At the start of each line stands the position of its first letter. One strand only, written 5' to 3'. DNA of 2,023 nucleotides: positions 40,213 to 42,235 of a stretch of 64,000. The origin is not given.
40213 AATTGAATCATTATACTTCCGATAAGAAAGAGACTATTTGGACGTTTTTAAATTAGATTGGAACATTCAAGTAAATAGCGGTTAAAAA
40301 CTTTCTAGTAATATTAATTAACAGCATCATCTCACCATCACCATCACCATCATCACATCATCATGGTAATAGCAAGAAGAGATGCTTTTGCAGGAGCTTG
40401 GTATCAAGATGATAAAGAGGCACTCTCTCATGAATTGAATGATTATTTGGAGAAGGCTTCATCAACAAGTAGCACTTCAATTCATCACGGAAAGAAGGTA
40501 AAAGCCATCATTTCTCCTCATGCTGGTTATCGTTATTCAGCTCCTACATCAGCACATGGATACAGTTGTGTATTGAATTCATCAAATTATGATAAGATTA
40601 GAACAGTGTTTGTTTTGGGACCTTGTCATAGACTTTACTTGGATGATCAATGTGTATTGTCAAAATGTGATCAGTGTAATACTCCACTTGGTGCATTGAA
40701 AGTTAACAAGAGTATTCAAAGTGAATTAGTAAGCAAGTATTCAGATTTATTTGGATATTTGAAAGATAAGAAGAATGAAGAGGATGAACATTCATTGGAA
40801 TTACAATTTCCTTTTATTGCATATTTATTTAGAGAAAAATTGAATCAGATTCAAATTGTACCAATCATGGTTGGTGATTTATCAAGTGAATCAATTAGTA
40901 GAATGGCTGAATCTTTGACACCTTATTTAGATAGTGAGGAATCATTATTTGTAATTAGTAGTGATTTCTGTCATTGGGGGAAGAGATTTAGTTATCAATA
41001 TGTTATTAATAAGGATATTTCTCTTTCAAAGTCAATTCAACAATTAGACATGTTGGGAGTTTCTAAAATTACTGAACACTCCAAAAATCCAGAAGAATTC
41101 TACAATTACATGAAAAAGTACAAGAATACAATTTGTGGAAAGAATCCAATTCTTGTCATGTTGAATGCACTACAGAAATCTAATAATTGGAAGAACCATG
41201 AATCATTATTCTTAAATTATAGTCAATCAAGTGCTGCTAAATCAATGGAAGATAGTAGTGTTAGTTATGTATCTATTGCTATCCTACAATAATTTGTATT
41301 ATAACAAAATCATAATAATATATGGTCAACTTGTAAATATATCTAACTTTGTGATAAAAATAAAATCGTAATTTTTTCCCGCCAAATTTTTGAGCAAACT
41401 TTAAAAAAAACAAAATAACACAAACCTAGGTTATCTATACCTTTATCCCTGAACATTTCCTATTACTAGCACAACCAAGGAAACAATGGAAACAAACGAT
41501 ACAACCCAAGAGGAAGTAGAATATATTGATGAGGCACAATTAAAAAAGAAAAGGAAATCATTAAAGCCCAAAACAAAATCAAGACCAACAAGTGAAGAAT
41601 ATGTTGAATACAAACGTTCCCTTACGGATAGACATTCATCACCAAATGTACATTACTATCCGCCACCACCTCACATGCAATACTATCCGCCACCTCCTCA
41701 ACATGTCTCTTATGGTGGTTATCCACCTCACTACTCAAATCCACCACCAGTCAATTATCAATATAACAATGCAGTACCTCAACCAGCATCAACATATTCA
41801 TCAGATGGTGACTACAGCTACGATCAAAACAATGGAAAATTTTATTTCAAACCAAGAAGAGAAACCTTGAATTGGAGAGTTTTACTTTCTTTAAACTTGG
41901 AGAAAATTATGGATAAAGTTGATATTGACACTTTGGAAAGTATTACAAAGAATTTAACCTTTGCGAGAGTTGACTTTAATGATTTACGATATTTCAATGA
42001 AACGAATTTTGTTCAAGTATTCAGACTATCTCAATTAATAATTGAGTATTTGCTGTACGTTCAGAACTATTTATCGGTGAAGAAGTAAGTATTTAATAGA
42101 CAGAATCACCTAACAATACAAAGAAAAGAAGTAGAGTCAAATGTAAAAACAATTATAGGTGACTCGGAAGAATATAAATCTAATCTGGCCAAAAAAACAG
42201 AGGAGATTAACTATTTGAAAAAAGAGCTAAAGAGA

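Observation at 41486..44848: Dzip1-like ciliary gene with an in-frame stop embedded in a splice consensus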

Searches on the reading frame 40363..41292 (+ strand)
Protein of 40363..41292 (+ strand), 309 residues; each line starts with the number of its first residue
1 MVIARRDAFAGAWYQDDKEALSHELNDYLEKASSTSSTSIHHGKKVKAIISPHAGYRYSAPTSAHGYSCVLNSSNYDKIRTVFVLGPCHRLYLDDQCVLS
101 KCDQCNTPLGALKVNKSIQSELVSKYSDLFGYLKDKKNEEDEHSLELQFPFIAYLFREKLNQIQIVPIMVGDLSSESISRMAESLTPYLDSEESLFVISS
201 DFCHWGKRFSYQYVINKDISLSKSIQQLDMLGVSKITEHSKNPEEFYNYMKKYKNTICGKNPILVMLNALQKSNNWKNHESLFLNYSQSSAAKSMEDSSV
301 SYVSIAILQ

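Call 6: search_protein_families(library=pfam, proteins=[window:40363-41289:+], max_evalue=0.01)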
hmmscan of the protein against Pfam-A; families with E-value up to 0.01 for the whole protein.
window:40363-41289:+ (309 aa): 1 family
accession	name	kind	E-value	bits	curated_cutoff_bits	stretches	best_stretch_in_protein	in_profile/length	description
PF01875.22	Memo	-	2.3e-70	237.3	27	1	8-305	3-268/269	Memo-like protein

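Call 9: find_encoding_contigs(protein=window:40363-41292:+, flank=3000, max_places=4)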
Protein window:40363-41292:+ (309 aa): no gene with exactly this product is on record in the collection.

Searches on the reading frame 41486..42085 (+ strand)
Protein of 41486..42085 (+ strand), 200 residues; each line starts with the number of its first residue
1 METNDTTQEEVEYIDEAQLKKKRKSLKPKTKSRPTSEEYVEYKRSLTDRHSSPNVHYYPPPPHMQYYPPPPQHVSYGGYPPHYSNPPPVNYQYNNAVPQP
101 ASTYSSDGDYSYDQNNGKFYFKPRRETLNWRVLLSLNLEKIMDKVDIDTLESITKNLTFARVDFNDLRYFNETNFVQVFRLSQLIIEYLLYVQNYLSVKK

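Call 6: search_protein_families(library=pfam, proteins=[window:41486-42085:+], max_evalue=0.01)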
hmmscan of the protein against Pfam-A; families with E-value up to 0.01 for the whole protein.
window:41486-42085:+ (200 aa): 1 family
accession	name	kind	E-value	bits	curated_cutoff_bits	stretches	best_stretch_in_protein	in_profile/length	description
PF13815.11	Dzip-like_N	-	5.6e-23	81.5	27.9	1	119-197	1-79/118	Iguana/Dzip1-like DAZ-interacting protein N-terminal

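Call 25: list_cluster_members(proteins=[window:41486-42085:+, P0001])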
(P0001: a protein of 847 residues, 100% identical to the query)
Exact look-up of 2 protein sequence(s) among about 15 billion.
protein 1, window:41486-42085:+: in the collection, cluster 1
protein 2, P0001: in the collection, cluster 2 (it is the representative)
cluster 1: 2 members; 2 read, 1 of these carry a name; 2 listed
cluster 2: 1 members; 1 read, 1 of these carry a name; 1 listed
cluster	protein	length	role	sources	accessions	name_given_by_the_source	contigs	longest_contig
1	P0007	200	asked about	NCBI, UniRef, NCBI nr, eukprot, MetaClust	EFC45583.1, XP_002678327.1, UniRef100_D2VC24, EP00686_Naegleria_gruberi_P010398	predicted protein [Naegleria gruberi] | Predicted protein n=1 Tax=Naegleria gruberi TaxID=5762 RepID=D2VC24_NAEGR | uncharacterized protein NAEGRDRAFT_66420 [Naegleria gruberi]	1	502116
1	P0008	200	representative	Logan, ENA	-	-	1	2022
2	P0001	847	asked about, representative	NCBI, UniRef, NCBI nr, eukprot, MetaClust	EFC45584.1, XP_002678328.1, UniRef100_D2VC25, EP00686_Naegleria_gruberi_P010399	hypothetical protein NAEGRDRAFT_79385 [Naegleria gruberi] | Cilium assembly protein DZIP1 domain-containing protein n=1 Tax=Naegleria gruberi ... | uncharacterized protein NAEGRDRAFT_79385 [Naegleria gruberi]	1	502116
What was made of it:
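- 41486..42084 (+): Exon 1 of the DZIP1-family gene. It runs from the start ATG to the second base of Lys codon 200. The public annotation lists it as a separate 200-aa protein, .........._66420 / EFC45583.1. Exact match to EFC45583.1 in call 25.
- This is how GenBank and RefSeq model the locus (call 25).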

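Call 27: find_encoding_contigs(protein=P0008, flank=3000, max_places=6)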
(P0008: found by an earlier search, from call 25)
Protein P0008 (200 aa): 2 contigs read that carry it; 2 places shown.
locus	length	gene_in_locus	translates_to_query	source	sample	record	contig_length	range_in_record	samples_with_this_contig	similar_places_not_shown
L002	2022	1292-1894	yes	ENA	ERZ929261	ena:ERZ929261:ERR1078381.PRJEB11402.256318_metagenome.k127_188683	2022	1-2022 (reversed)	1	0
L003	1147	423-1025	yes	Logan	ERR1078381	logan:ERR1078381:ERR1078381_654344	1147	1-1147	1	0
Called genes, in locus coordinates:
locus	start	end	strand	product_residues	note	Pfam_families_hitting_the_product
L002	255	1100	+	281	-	PF01875:Memo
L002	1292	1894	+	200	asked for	PF13815:Dzip-like_N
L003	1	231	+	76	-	?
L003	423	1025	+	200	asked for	PF13815:Dzip-like_N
